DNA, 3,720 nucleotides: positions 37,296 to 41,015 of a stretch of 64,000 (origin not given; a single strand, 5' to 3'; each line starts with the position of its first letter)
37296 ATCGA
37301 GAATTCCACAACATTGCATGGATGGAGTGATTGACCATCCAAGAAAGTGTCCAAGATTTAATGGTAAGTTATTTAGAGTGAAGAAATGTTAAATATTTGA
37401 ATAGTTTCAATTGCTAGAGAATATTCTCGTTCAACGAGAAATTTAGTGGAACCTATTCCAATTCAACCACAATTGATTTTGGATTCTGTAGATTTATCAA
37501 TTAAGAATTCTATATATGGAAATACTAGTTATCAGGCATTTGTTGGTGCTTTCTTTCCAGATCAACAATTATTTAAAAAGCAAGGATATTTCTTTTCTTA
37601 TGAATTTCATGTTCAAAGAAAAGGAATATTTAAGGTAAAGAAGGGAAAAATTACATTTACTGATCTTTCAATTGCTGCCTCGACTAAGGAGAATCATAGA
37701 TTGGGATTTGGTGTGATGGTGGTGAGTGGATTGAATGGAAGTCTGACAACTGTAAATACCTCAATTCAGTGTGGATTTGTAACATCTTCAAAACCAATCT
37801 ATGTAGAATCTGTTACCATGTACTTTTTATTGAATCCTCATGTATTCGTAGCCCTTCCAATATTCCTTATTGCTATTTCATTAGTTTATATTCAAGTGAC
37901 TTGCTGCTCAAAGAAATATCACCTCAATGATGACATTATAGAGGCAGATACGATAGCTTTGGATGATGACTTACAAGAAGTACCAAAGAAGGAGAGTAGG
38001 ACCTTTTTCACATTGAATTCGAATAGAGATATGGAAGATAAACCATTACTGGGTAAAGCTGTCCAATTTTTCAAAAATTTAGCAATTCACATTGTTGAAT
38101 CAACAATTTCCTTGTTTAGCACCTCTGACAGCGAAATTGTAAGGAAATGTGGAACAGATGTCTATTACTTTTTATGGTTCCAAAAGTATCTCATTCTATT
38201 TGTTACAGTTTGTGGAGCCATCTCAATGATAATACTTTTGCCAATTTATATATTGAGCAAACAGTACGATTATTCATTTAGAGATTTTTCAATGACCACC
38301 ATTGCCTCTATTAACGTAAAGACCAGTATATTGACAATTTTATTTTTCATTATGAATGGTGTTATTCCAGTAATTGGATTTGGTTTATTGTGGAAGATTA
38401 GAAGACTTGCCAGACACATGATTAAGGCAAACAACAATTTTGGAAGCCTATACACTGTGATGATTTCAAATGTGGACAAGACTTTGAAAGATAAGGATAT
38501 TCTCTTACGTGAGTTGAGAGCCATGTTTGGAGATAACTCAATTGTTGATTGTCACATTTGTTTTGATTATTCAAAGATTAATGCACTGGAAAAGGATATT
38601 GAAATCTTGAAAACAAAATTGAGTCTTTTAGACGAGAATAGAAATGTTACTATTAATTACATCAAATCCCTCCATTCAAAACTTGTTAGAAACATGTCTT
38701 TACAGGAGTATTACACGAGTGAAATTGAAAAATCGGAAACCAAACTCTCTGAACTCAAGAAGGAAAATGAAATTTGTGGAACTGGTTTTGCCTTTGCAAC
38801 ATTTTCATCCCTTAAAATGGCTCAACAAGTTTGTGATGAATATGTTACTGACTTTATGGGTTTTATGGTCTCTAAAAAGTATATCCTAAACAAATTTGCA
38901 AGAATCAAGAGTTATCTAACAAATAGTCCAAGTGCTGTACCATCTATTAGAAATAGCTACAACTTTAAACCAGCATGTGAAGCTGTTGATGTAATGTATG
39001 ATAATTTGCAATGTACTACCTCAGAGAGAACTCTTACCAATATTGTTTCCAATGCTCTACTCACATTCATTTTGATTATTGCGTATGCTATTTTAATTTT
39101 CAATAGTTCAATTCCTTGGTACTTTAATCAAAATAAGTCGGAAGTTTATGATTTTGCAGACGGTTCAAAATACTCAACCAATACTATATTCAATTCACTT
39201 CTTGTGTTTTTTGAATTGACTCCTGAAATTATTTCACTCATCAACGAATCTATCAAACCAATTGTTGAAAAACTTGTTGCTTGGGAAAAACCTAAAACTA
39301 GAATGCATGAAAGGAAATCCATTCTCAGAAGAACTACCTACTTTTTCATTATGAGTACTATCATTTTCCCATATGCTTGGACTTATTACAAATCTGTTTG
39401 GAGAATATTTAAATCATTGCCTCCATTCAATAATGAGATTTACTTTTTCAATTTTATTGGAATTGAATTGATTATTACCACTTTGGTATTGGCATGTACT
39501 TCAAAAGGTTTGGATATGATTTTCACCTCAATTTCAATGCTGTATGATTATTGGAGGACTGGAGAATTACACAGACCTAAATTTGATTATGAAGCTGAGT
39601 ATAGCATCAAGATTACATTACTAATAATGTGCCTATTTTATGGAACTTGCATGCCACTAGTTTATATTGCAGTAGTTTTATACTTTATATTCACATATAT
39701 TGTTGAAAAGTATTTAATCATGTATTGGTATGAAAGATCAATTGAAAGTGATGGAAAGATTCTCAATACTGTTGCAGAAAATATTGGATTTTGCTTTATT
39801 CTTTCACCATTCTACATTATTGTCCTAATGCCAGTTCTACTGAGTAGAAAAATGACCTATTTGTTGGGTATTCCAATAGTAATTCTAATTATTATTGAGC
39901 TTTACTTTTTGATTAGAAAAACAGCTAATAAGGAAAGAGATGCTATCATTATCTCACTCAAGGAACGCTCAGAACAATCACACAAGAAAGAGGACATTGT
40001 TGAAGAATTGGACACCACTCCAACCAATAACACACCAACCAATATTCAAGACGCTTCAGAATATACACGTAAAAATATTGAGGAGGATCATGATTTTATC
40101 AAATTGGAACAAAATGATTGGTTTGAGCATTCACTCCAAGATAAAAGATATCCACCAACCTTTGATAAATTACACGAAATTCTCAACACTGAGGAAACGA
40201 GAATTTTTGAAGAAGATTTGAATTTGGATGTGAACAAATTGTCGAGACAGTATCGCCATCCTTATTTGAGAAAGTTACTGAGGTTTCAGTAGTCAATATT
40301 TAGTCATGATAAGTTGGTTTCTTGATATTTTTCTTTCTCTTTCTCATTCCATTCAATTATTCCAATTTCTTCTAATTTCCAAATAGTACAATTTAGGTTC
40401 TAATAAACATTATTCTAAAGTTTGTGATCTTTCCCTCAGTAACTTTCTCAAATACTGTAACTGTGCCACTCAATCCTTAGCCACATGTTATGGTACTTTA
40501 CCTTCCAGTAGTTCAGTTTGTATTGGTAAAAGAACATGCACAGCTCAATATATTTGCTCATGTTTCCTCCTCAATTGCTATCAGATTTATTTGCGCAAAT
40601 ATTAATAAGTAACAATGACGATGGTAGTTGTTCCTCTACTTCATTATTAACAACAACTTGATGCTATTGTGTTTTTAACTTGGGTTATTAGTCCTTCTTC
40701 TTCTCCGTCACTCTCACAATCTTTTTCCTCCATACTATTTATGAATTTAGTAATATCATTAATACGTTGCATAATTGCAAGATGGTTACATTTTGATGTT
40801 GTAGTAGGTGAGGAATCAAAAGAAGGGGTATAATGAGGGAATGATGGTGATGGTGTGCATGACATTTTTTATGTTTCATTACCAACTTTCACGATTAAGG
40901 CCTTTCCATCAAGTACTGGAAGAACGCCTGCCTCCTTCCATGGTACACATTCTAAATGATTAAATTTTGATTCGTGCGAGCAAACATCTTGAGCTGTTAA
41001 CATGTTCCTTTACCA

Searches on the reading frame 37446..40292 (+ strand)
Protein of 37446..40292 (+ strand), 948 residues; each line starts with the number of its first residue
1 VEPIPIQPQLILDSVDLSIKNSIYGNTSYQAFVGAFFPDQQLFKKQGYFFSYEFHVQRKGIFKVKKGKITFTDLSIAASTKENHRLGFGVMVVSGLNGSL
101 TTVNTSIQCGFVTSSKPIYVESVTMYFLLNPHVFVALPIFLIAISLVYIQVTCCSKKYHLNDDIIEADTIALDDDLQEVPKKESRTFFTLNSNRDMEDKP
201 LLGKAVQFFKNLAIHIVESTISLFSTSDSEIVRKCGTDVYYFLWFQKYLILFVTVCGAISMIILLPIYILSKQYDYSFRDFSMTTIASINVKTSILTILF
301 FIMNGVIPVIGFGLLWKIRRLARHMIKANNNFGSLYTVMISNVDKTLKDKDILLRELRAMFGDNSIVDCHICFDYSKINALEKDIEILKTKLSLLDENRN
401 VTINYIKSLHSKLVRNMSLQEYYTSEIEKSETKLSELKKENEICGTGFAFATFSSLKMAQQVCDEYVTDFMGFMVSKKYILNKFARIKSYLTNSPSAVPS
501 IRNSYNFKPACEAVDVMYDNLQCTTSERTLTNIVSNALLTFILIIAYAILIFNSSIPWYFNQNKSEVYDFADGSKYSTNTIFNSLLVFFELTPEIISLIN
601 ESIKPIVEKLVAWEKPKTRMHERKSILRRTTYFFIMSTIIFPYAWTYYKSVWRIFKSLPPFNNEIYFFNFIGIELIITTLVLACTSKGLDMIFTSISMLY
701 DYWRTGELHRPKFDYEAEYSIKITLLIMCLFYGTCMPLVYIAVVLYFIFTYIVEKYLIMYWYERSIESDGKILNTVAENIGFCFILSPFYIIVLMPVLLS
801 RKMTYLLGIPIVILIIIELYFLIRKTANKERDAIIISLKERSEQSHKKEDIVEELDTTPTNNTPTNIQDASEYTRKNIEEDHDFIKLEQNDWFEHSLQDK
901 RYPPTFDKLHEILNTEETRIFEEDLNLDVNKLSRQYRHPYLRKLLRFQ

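Call 7: search_protein_families(library=pfam, proteins=[window:37446-40292:+], max_evalue=0.01)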
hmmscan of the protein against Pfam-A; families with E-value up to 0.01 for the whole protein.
window:37446-40292:+ (948 aa): 3 families
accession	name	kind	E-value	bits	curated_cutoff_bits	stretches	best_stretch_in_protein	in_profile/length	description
PF14703.12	PHM7_cyt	-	5.6e-11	43.4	27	1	336-466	2-140/174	Cytosolic domain of 10TM putative phosphate transporter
PF13967.11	RSN1_TM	-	1.4e-09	38.2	27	1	221-307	57-145/156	Late exocytosis, associated with Golgi transport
PF02714.20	RSN1_7TM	-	8.9e-08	32.3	28.7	1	591-793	57-272/274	Calcium-dependent channel, 7TM region, putative phosphate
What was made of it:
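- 37404..40292 (+): Last, long exon of the OSCA/TMEM63-type channel gene (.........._82055, P0008, 1150 aa). The stop codon TAG is at 40290-40292. Pfam RSN1_TM, PHM7_cyt and RSN1_7TM all score above their cut-offs (call 7).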

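Call 28: find_homologous_proteins(query=window:37446-40289:+, max_evalue=1e-10)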
Query window:37446-40289:+ (948 aa): 3 proteins with E <= 1e-10 among 8000 candidates.
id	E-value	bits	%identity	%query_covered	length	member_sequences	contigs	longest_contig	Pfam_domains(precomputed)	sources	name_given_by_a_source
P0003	0.0e+0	2086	99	99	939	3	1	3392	PF13967.12,PF02714.21,PF14703.13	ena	-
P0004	0.0e+0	1071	52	100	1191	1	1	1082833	PF13967.12,PF02714.21,PF14703.13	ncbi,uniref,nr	ncbi:hypothetical protein C9374_006812 [Naegleria lovaniensis]|uniref:Uncharacterized protein n=1 Ta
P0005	3.5e-194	666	56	54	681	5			PF02714.21,PF14703.13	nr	nr:unnamed protein product [Naegleria fowleri]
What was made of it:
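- On OSCA/TMEM63 (RSN1_7TM) channel, as the identity of the flanking gene: Orthologues in N. lovaniensis and N. fowleri carry the same domains (call 28).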

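Call 30: find_encoding_contigs(protein=P0003, flank=10000, max_places=10)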
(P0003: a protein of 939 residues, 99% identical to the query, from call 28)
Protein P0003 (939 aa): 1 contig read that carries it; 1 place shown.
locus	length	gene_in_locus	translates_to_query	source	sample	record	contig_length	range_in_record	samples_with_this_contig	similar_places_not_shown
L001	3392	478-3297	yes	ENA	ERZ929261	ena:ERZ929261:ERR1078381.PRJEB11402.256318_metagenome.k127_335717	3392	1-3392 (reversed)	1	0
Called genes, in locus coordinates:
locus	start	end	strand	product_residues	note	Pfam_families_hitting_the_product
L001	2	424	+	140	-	?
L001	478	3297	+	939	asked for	PF13967:RSN1_TM, PF14703:PHM7_cyt, PF02714:RSN1_7TM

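Call 43: find_encoding_contigs(protein=P0004, flank=10000)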
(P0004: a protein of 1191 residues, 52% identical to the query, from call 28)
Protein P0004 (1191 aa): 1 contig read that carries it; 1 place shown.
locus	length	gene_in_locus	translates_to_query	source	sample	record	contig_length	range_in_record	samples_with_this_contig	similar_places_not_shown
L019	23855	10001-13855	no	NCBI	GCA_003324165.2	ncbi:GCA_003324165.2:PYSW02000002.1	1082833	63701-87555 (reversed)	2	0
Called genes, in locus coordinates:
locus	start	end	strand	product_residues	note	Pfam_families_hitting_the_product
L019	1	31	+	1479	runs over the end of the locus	PF00023:Ank (faint)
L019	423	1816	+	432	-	PF00355:Rieske, PF19298:KshA_C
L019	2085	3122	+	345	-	-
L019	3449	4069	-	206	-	-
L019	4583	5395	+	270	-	PF01016:Ribosomal_L27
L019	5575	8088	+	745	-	-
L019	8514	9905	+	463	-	-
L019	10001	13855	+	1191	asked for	PF13967:RSN1_TM (weak), PF14703:PHM7_cyt, PF02714:RSN1_7TM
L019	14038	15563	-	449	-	-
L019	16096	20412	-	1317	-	-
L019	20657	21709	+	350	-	PF04144:SCAMP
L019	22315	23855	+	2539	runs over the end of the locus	PF00397:WW, PF00063:Myosin_head, PF06017:Myosin_TH1, PF14593:PH_3 (faint), PF06017:Myosin_TH1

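Call 58: list_cluster_members(proteins=[P0003, P0006])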
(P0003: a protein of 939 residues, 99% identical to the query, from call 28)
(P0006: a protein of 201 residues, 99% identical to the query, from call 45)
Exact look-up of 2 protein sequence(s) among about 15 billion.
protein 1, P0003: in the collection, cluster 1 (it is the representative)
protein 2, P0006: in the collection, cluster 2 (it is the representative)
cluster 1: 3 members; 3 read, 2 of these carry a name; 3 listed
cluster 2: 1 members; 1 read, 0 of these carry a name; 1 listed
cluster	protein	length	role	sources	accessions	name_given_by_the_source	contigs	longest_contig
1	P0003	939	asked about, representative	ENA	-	-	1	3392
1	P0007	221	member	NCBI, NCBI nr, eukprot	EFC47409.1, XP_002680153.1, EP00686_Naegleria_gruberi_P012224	predicted protein [Naegleria gruberi] | uncharacterized protein NAEGRDRAFT_64869 [Naegleria gruberi] | XP_002680153.1 predicted protein [Naegleria gruberi strain NEG-M]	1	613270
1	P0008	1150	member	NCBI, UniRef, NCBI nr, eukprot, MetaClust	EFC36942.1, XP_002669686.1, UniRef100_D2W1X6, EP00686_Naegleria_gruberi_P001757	predicted protein [Naegleria gruberi] | Predicted protein n=2 Tax=Naegleria gruberi TaxID=5762 RepID=D2W1X6_NAEGR | uncharacterized protein NAEGRDRAFT_82055 [Naegleria gruberi]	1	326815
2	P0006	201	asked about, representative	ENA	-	-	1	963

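Call 60: find_encoding_contigs(protein=P0007, flank=10000)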
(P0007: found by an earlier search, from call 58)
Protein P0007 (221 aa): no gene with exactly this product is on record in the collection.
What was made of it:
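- The donor locus could not be read (call 60).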

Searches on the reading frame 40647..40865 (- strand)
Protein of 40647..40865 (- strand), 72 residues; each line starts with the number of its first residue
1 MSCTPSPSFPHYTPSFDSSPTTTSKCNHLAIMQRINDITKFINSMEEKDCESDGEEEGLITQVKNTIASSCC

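Call 7: search_protein_families(library=pfam, proteins=[window:40647-40865:-], max_evalue=0.01)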
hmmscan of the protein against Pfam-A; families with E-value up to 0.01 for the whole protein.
window:40647-40865:- (72 aa): 0 families
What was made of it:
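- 40647..40865 (-): ORF72: an unannotated 72-codon ORF. It is probably not a gene. No Pfam match (call 7).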

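Call 23: list_cluster_members(proteins=[window:40650-40865:-, window:45839-46444:-, P0001])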
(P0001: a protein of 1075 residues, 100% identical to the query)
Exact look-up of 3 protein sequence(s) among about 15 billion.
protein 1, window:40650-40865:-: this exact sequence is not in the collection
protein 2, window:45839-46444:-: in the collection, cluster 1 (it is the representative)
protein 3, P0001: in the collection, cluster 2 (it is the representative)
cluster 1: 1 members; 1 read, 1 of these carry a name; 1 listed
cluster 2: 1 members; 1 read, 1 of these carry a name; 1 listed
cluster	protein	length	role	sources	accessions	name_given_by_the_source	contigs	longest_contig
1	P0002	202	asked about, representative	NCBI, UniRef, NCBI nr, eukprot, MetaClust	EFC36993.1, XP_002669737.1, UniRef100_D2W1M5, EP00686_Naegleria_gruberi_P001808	predicted protein [Naegleria gruberi] | Predicted protein n=1 Tax=Naegleria gruberi TaxID=5762 RepID=D2W1M5_NAEGR | uncharacterized protein NAEGRDRAFT_75307 [Naegleria gruberi]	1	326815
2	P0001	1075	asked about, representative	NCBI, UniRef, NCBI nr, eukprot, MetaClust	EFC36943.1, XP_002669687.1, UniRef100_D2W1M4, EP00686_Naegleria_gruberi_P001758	predicted protein [Naegleria gruberi] | Predicted protein n=1 Tax=Naegleria gruberi TaxID=5762 RepID=D2W1M4_NAEGR | uncharacterized protein NAEGRDRAFT_75306 [Naegleria gruberi]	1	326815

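Call 25: search_protein_families(library=pfam, proteins=[P0002], max_evalue=10)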
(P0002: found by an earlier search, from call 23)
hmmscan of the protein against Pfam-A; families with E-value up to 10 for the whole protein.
P0002 (202 aa): 1 family
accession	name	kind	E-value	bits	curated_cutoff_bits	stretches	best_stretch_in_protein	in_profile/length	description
PF20990.2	DUF2207_C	-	0.83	9.7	33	1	117-194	105-185/247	Predicted membrane protein (DUF2207) C-terminal domain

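Call 34: find_encoding_contigs(protein=window:40647-40865:-, flank=10000)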
Protein window:40647-40865:- (72 aa): no gene with exactly this product is on record in the collection.
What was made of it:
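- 40647..40865 (-): The exact sequence is absent from the protein collection and from the contig index (calls 23, 34).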

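Call 35: find_encoding_contigs(protein=P0002, flank=10000)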
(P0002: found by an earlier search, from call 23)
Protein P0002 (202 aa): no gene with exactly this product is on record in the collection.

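Call 45: search_protein_representatives(protein=P0002)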
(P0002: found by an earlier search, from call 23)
Query: 202 residues. Proteins with E-value up to 0.001 (for the whole library): 1; up to 1e-10: 1; up to 1e-30: 1. The best 1 are listed.
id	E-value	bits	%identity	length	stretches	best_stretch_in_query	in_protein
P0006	2.2e-123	425.5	99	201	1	1-202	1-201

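Call 47: find_encoding_contigs(protein=P0006, flank=10000, max_places=10)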
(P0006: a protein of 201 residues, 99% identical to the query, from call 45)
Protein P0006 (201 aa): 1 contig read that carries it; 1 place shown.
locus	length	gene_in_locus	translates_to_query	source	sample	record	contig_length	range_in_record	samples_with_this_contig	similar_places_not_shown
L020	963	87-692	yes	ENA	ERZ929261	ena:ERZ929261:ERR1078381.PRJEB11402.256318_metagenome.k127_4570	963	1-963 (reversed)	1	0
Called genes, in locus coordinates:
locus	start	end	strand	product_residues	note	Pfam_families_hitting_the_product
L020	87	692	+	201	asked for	-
